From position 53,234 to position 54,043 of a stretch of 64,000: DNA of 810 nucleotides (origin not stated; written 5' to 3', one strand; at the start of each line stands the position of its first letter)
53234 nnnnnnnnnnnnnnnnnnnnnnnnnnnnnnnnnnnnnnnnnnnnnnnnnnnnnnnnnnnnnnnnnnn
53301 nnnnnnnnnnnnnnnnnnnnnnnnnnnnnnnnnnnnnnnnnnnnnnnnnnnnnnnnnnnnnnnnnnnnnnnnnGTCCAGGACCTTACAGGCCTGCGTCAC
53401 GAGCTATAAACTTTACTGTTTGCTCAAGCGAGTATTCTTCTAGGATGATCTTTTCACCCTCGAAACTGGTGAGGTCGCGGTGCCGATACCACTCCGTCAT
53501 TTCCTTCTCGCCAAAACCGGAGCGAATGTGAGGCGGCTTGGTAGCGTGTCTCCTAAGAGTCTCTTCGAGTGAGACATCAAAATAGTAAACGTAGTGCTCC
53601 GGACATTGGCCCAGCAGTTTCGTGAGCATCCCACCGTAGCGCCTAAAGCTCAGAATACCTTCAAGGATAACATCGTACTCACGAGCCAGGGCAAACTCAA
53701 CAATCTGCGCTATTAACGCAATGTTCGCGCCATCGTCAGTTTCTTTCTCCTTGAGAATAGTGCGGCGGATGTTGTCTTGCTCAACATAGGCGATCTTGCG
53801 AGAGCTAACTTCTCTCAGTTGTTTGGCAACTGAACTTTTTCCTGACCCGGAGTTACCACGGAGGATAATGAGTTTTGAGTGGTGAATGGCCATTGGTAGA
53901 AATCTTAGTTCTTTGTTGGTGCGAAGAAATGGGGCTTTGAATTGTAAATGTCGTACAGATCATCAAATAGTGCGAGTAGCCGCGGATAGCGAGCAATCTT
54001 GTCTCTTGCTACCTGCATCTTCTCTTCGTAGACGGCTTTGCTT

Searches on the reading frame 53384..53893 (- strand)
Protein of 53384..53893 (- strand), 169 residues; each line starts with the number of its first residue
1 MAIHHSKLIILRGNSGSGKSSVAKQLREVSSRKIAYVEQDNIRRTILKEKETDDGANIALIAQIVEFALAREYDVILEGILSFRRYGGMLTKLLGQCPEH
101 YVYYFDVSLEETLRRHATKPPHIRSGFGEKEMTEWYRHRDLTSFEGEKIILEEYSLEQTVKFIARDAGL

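Call 3: search_protein_families(library=pfam, proteins=[window:53384-53893:-], max_evalue=0.01)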
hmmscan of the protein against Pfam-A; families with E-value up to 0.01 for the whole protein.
window:53384-53893:- (169 aa): 11 families
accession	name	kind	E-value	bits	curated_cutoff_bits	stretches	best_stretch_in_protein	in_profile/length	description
PF13671.12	AAA_33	-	3.1e-09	37.7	27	1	8-122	1-121/143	AAA domain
PF13238.12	AAA_18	-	2.9e-05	25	29.4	1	9-119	1-111/128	AAA domain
PF06414.18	Zeta_toxin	-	3.8e-05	23.7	22.3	1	6-82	16-105/199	Zeta toxin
PF07931.18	CPT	-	0.00012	22.4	22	1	7-87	2-81/172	Chloramphenicol phosphotransferase-like protein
PF01583.26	APS_kinase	-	0.0002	21.8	21.1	1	7-115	3-117/152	Adenylylsulphate kinase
PF13191.12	AAA_16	-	0.00066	20.6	32.6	1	7-41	25-60/167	AAA ATPase domain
PF13207.12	AAA_17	-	0.00085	20.1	27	0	21-117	10-120/136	AAA domain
PF00005.33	ABC_tran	-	0.0029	18.6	25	1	2-63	7-66/137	ABC transporter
PF13173.12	AAA_14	-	0.004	17.6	27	1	6-57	2-50/129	AAA domain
PF20720.3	nSTAND3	-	0.0072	16.5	27.2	0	4-27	15-38/155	Novel STAND NTPase 3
PF13521.12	AAA_28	-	0.0092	16.6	27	0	9-70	2-59/164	AAA domain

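Call 4: search_protein_families(library=padloc, proteins=[window:53384-53893:-], max_evalue=0.01)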
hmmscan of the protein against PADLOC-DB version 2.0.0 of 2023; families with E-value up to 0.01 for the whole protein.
window:53384-53893:- (169 aa): 1 family
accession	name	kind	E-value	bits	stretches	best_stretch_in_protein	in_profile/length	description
PDLC00271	PtuA1|PtuA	-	0.0059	14.2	1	6-64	23-81/421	AAA ATPase domain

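Call 19: search_protein_families(library=ncbifam, proteins=[window:53384-53893:-], max_evalue=0.01)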
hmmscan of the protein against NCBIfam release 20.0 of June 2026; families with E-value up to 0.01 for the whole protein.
window:53384-53893:- (169 aa): 19 families
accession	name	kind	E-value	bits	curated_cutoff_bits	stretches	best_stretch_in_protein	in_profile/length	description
NF005252.0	PRK06762.1-3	equivalog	1.7e-54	184.4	258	1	5-169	10-173/189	hypothetical protein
NF005255.0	PRK06762.2-2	equivalog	2.5e-41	141.3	140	1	6-163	3-158/163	hypothetical protein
NF005253.0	PRK06762.1-4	equivalog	1.2e-36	126.4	159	1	6-164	2-159/166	hypothetical protein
NF005251.0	PRK06762.1-1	equivalog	4.8e-32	111.3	183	1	5-161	6-161/171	hypothetical protein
NF005254.0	PRK06762.2-1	equivalog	2.4e-27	95.7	198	1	7-166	4-162/165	hypothetical protein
NF005258.0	PRK06762.3-3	equivalog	2.3e-26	92.6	344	1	6-166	2-161/164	hypothetical protein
NF005257.0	PRK06762.3-2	equivalog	7.1e-25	87.7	202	1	5-168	4-165/170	hypothetical protein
NF005259.0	PRK06762.3-4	equivalog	8.5e-21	74.8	349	1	6-164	2-159/170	hypothetical protein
NF005256.0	PRK06762.3-1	equivalog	5.7e-08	32.8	160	1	100-137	27-61/67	hypothetical protein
TIGR03574.1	selen_PSTK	equivalog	4e-05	23.2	290.5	1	8-117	1-114/249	L-seryl-tRNA(Sec) kinase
TIGR00455.1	apsK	equivalog_domain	0.00033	20.4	138.7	1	4-97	16-115/184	adenylyl-sulfate kinase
TIGR00235.1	udk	equivalog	0.00088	19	220.3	1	6-46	6-47/207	uridine kinase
NF004041.0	PRK05541.1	subfamily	0.0011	19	127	1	4-116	5-119/176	adenylyl-sulfate kinase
NF004018.0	PRK05480.1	equivalog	0.0012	18.3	180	1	4-41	4-42/210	uridine kinase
NF011325.0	PRK14738.1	equivalog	0.0048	16.2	263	1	6-88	13-90/206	guanylate kinase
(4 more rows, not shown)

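Call 20: search_protein_families(library=phrogs, proteins=[window:53384-53893:-], max_evalue=0.01)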
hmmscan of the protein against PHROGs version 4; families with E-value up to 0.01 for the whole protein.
window:53384-53893:- (169 aa): 5 families
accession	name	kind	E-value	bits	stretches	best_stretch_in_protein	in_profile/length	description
phrog_505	-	other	8.9e-09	36.2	1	6-132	2-133/295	polynucleotide kinase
phrog_2071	-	other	9.8e-08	33.1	1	6-55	16-62/282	ATPase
phrog_761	-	other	0.00031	21.5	1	6-92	19-120/362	thymidylate kinase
phrog_800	-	head and packaging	0.00035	20.3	1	6-46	32-73/511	terminase small subunit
phrog_1815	-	other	0.0046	18.2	1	6-28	3-25/197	guanylate kinase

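Call 23: find_related_loci(query=window:53384-53893:-, collection=viral_contigs, flank=8000)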
Query window:53384-53893:- (169 aa) in viral_contigs; peptide patterns used: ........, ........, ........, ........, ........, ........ (x = any residue, [..] = any of these).
13 stretches matched a pattern, but none encodes a relative of the query by tblastn (E <= 1e-3).

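Call 32: search_solved_structures(query=window:53384-53893:-, max_evalue=0.01)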
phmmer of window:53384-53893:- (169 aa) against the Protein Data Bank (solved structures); distinct sequences matched with E-value up to 0.01: 0.

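Call 42: find_homologous_proteins(query=window:53384-53893:-, max_evalue=0.001)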
Query window:53384-53893:- (169 aa): 3006 proteins with E <= 0.001 among 3350 candidates; the best 120 are listed.
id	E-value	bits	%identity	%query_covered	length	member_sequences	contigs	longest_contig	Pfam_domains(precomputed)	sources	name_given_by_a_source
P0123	3.2e-105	367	100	100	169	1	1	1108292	PF13671.13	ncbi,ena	-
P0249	2.2e-73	263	78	98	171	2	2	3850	PF06414.19,PF13671.13,PF13238.13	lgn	-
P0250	3.5e-73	263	77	99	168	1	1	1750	PF06414.19,PF13671.13,PF13238.13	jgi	jgi:adenylate kinase family enzyme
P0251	4.9e-71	256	75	97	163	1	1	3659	PF13671.13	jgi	jgi:adenylate kinase family enzyme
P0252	5.4e-71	256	75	98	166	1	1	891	PF06414.19,PF13671.13,PF13238.13,PF01583.27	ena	-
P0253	1.6e-69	251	70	100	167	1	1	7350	PF13173.13,PF13671.13,PF13238.13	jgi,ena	-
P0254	1.7e-69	251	72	100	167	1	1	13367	PF06414.19,PF13671.13,PF13238.13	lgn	-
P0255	2.1e-69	250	74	96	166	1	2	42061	PF06414.19,PF13671.13,PF13238.13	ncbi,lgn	-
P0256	4.8e-69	249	73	97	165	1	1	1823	PF06414.19,PF13671.13,PF13238.13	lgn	-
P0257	3.5e-68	246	74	96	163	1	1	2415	PF13173.13,PF06414.19,PF13671.13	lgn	-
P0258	2.8e-67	244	73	97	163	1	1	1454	PF06414.19,PF13671.13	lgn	-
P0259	3.4e-66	240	69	98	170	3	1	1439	PF06414.19,PF13671.13,PF13238.13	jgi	jgi:adenylate kinase family enzyme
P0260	1.7e-65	238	72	93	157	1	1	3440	PF13671.13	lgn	-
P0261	4.0e-65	237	69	100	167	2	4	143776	PF06414.19,PF13671.13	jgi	-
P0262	1.0e-64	235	68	99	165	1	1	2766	PF13671.13,PF13238.13,PF01583.27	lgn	-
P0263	3.6e-62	227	72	96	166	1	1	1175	PF06414.19,PF13671.13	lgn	-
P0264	3.5e-61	224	66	98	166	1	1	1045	PF06414.19,PF13671.13,PF13238.13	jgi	jgi:adenylate kinase family enzyme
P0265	4.7e-61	223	68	96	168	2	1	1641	PF06414.19,PF13671.13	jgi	jgi:adenylate kinase family enzyme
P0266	5.3e-61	223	65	99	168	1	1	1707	PF06414.19,PF13671.13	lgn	-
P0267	7.4e-61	223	65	100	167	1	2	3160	PF13671.13,PF13238.13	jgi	jgi:adenylate kinase family enzyme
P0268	1.7e-60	221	65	99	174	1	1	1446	PF06414.19,PF13671.13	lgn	-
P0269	1.8e-60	221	64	96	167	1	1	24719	PF13671.13,PF13238.13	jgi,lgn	jgi:adenylate kinase family enzyme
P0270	1.9e-60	221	68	98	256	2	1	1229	PF13671.13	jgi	jgi:predicted kinase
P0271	2.5e-60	221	67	96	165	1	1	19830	PF13671.13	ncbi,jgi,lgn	ncbi:MAG TPA: AAA family ATPase [Candidatus Saccharimonadales bacterium]|jgi:adenylate kinase family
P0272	4.1e-60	220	63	100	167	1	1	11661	PF13671.13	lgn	-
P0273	5.3e-60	220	60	100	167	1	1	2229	PF06414.19,PF13671.13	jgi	jgi:predicted kinase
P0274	5.4e-60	220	69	96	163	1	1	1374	PF06414.19,PF13671.13,PF13238.13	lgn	-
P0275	1.0e-59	219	66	100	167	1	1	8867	PF06414.19,PF13671.13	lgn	-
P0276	6.7e-59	216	63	100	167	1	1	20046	PF13173.13,PF06414.19,PF13671.13,PF13238.13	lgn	-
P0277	1.0e-57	213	63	100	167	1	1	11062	PF06414.19,PF13671.13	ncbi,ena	-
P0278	1.3e-57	212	60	100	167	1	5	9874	PF06414.19,PF13671.13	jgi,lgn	jgi:adenylate kinase family enzyme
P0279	2.2e-57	211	62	99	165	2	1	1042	PF13671.13,PF13238.13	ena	-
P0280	2.5e-57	211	64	99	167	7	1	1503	PF06414.19,PF13671.13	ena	-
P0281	2.5e-57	211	66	97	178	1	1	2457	PF06414.19,PF13671.13,PF13207.13,PF13238.13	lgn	-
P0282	2.9e-57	211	61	99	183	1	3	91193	PF13671.13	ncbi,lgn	-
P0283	3.0e-57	211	62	100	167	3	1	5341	PF06414.19,PF13671.13,PF13238.13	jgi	jgi:adenylate kinase family enzyme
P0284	4.4e-57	210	63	100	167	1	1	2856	PF06414.19,PF13671.13,PF13238.13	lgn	-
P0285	1.2e-56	209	67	93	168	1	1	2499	PF13173.13,PF06414.19,PF13671.13,PF13238.13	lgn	-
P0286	2.7e-56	208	63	100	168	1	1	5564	PF06414.19,PF13671.13,PF13238.13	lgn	-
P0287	3.8e-56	207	63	97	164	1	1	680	PF13671.13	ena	-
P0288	5.5e-56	207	61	100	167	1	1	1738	PF13173.13,PF06414.19,PF13671.13,PF08433.17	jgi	jgi:tRNA uridine 5-carbamoylmethylation protein Kti12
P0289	6.5e-56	207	63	100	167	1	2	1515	PF06414.19,PF13671.13,PF13238.13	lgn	-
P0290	9.3e-56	206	63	100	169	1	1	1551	PF06414.19,PF13671.13,PF13238.13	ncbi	-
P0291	1.1e-55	206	61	100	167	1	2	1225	PF13173.13,PF06414.19,PF13671.13,PF08433.17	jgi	jgi:adenylate kinase family enzyme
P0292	1.3e-55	206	61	99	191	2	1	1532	PF13671.13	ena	-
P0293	1.3e-55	206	60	100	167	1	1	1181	PF06414.19,PF13671.13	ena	-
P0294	1.3e-55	206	62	100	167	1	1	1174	PF06414.19,PF13671.13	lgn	-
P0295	1.5e-55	205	60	99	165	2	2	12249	PF13671.13,PF13238.13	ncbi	-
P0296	2.8e-55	205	63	98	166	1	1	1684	PF13671.13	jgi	jgi:adenylate kinase family enzyme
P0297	3.9e-55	204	60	99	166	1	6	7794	PF06414.19,PF13671.13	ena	-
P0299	6.8e-55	203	63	98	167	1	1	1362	PF06414.19,PF13671.13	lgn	-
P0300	1.1e-54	203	61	98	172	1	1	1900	PF13671.13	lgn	-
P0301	1.2e-54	203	64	93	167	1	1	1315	PF13173.13,PF06414.19,PF13671.13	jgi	jgi:adenylate kinase family enzyme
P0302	1.2e-54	202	59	98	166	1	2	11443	PF13671.13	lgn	-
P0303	1.8e-54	202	64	96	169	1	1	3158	PF06414.19,PF13671.13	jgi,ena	-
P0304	2.0e-54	202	60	100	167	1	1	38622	PF06414.19,PF13671.13,PF13238.13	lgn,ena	-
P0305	2.4e-54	202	62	100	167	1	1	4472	PF06414.19,PF13671.13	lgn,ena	-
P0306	2.7e-54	201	61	100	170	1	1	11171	PF06414.19,PF13671.13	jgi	jgi:predicted kinase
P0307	3.1e-54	201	61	98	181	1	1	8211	PF06414.19,PF13671.13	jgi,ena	-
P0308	3.4e-54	201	63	95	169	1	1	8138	PF13671.13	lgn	-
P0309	3.9e-54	201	64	95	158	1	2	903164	PF06414.19,PF13671.13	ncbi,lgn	-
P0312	6.3e-54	200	57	100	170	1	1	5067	PF06414.19,PF13671.13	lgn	-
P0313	8.5e-54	200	61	100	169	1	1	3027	PF13671.13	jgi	jgi:predicted kinase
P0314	1.1e-53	199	61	100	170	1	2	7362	PF06414.19,PF13671.13,PF13238.13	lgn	-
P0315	1.7e-53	199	61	100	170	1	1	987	PF06414.19,PF13671.13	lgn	-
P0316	1.9e-53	199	59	100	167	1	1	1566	PF13671.13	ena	-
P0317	2.4e-53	198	60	100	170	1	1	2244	PF06414.19,PF13671.13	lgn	-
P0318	2.6e-53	198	63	97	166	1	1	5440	PF13671.13,PF13238.13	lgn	-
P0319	2.7e-53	198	61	100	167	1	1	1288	PF06414.19,PF13671.13,PF13238.13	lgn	-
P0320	3.1e-53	198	60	98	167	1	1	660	PF06414.19,PF13671.13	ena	-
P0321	3.2e-53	198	59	100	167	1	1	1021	PF06414.19,PF13671.13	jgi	jgi:predicted kinase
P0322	3.3e-53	198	60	97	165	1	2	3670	PF13671.13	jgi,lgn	jgi:predicted kinase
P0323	3.3e-53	198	62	98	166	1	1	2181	PF06414.19,PF13671.13,PF13238.13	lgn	-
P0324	3.8e-53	198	60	100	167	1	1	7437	PF06414.19,PF13671.13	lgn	-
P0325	3.9e-53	198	57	100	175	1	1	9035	PF13671.13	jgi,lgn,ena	-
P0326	4.3e-53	197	62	93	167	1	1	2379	PF06414.19,PF13671.13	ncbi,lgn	-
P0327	7.0e-53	197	64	100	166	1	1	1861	PF06414.19,PF13671.13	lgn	-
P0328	1.1e-52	196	61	96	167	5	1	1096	PF06414.19,PF13671.13,PF13238.13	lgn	-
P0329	1.6e-52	196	62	97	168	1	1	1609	PF06414.19,PF13671.13,PF13238.13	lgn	-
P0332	2.2e-52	195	58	99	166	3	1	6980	PF13671.13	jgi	jgi:adenylate kinase family enzyme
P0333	2.9e-52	195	60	96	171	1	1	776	PF06414.19,PF13671.13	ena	-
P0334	3.3e-52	195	58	97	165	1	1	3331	PF06414.19,PF13671.13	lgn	-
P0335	3.8e-52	194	59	99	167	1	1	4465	PF06414.19,PF13671.13,PF13238.13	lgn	-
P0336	4.3e-52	194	59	99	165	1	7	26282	PF06414.19,PF13671.13,PF13238.13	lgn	-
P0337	4.7e-52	194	59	100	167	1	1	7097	PF06414.19,PF13671.13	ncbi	-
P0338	4.9e-52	194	61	100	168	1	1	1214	PF13173.13,PF06414.19,PF13671.13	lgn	-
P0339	5.9e-52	194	60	98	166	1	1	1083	PF13671.13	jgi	jgi:predicted kinase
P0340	6.5e-52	194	61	100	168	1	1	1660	PF13173.13,PF06414.19,PF13671.13,PF13238.13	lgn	-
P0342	7.4e-52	193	60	98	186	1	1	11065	PF13671.13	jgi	jgi:predicted kinase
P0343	7.7e-52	193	61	87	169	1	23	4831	PF13671.13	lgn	-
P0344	8.4e-52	193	59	99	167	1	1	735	PF06414.19,PF13671.13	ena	-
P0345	1.0e-51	193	59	100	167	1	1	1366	PF13671.13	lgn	-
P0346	1.0e-51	193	58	100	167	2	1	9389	PF06414.19,PF13671.13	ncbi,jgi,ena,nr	ncbi:MAG TPA: zeta toxin family protein [Candidatus Paceibacterota bacterium]|nr:zeta toxin family p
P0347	1.2e-51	193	59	100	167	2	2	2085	PF06414.19,PF13671.13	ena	-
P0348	1.4e-51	193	59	99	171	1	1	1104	PF06414.19,PF13671.13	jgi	jgi:predicted kinase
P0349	1.6e-51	192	59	100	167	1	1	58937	PF13671.13,PF08433.17,PF13238.13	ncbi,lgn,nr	ncbi:MAG: AAA family ATPase [bacterium]|nr:AAA family ATPase [bacterium]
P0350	2.0e-51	192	57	100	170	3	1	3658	PF06414.19,PF13671.13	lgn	-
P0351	2.1e-51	192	59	100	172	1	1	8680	PF06414.19,PF13671.13,PF13238.13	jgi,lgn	jgi:predicted kinase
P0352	2.3e-51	192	60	100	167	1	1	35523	PF13671.13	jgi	jgi:predicted kinase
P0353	2.5e-51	192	59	97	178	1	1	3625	PF13671.13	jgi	jgi:predicted kinase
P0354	2.9e-51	192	57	98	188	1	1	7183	PF06414.19,PF13671.13,PF13207.13,PF13238.13,PF01583.27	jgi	jgi:adenylate kinase family enzyme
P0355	3.5e-51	191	59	100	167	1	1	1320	PF13173.13,PF06414.19,PF13671.13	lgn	-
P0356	3.6e-51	191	61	96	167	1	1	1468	PF13173.13,PF06414.19,PF13671.13,PF13238.13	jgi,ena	-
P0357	4.1e-51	191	59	96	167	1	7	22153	PF06414.19,PF13671.13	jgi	jgi:adenylate kinase family enzyme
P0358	6.5e-51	190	56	100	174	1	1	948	PF13173.13,PF06414.19,PF13671.13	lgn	-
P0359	6.7e-51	190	56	100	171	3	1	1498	PF06414.19,PF13671.13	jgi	-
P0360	7.2e-51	190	56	99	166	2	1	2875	PF06414.19,PF13671.13,PF08433.17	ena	-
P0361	1.0e-50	190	59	100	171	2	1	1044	PF06414.19,PF13671.13,PF13238.13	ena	-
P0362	1.0e-50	190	62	94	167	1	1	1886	PF13173.13,PF06414.19,PF13671.13,PF13238.13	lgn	-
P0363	1.5e-50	189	61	96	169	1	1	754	PF06414.19,PF13671.13,PF07728.21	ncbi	-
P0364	1.7e-50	189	60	96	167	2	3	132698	PF06414.19,PF13671.13,PF13238.13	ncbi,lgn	-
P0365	3.2e-50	188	61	95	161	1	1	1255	PF06414.19,PF13671.13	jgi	jgi:predicted kinase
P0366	3.3e-50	188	58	98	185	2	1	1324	PF13671.13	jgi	jgi:predicted kinase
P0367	3.4e-50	188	58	96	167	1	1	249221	PF06414.19,PF13671.13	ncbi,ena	-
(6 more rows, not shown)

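Call 44: find_encoding_contigs(protein=P0255, flank=10000, max_places=2)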
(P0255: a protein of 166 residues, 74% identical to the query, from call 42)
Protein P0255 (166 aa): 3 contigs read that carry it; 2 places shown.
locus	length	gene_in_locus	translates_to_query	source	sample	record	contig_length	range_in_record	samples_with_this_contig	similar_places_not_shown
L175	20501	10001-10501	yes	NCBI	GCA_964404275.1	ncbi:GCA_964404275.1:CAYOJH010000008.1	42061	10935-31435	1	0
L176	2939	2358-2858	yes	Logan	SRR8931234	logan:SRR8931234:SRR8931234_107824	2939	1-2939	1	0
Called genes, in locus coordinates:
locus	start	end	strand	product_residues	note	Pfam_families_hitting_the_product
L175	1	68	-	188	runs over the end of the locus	-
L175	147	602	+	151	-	-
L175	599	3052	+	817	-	PF26449:DUF8128, PF02534:T4SS-DNA_transf (faint), PF01935:DUF87, PF10412:TrwB_AAD_bind (faint), PF12696:TraG-D_C (weak)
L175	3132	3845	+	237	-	-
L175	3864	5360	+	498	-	PF05496:RuvB_N (weak), PF13177:DNA_pol3_delta2, PF13191:AAA_16 (faint), PF00004:AAA, PF07728:AAA_5 (weak), PF13401:AAA_22 (weak), PF22608:DNAX_ATPase_lid (weak)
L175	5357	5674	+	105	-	-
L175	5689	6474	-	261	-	PF04909:Amidohydro_2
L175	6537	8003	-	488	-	PF00270:DEAD, PF00271:Helicase_C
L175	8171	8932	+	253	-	PF00127:Copper-bind, PF13473:Cupredoxin_1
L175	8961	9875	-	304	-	PF02195:ParB_N, PF17762:HTH_ParB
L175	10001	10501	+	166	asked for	PF06414:Zeta_toxin, PF13238:AAA_18 (weak), PF13671:AAA_33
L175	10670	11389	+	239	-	PF01479:S4, PF00849:PseudoU_synth_2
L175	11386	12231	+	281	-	PF00730:HhH-GPD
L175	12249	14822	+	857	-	PF00690:Cation_ATPase_N, PF00122:E1-E2_ATPase, PF00702:Hydrolase, PF13246:Cation_ATPase, PF00689:Cation_ATPase_C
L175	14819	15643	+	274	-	-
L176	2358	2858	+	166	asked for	PF06414:Zeta_toxin, PF13238:AAA_18 (weak), PF13671:AAA_33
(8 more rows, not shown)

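Call 45: find_encoding_contigs(protein=P0261, flank=10000, max_places=2)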
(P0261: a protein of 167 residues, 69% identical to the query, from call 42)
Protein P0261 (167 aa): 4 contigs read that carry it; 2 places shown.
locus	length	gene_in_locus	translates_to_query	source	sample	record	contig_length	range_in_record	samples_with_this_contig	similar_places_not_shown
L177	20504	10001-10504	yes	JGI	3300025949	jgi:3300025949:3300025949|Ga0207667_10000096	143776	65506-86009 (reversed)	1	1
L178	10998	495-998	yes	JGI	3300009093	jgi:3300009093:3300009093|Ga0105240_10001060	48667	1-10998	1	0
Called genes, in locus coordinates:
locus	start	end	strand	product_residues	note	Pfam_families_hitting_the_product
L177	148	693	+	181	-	-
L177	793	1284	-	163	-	PF02517:Rce1-like (weak)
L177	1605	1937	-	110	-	-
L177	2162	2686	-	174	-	-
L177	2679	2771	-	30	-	-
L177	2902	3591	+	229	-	PF02397:Bac_transf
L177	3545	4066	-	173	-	PF00293:NUDIX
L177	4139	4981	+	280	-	PF00535:Glycos_transf_2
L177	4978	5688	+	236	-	-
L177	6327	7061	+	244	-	-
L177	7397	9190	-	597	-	PF13522:GATase_6, PF13537:GATase_7, PF01380:SIS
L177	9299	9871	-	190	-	-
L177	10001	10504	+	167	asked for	PF06414:Zeta_toxin (weak), PF13671:AAA_33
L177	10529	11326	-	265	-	PF01177:Asp_Glu_race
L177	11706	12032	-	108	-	-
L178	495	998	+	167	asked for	PF06414:Zeta_toxin (weak), PF13671:AAA_33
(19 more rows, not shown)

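Call 53: find_encoding_contigs(protein=P0249, flank=10000, max_places=3)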
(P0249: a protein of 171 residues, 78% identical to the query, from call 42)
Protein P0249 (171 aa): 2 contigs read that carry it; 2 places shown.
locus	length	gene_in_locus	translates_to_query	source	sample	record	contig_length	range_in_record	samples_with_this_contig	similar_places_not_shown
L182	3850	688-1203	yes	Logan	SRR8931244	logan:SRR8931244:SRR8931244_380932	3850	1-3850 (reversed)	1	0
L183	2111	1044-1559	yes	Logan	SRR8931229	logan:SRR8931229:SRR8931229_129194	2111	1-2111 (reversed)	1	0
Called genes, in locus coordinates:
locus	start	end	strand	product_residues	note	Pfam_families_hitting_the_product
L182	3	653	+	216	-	?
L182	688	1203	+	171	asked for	PF06414:Zeta_toxin (weak), PF13238:AAA_18 (weak), PF13671:AAA_33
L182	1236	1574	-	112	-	-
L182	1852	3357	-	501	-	-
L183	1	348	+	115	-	?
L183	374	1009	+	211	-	-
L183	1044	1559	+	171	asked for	PF06414:Zeta_toxin (weak), PF13238:AAA_18 (weak), PF13671:AAA_33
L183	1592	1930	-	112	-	-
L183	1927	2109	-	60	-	?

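Call 74: predict_structure(alignment_id=A3)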
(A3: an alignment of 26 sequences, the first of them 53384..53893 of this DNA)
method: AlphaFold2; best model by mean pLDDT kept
length: 169 residues; sequences in the alignment: 26
mean_pLDDT: 91.5   pTM: 0.87
mean pLDDT of the five models: 91.5, 90.9, 90.8, 90.5, 89.6
residues with pLDDT >= 90: 117; 70-90: 45; 50-70: 7; < 50: 0
segments of 3 or more residues with pLDDT < 50: none
pLDDT, mean of each block of 10 residues (from residue 1): 92 93 97 95 85 78 97 97 92 96 96 87 76 86 94 96 97
secondary structure, 60 per line:
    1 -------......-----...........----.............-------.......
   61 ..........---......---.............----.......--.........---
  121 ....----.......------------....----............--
elements in order: E8-13 H19-29 E34-38 H39-46 H54-70 E74-79 H83-95 E100-106 H109-117 H121-124 H129-135 E148-151 H156-167
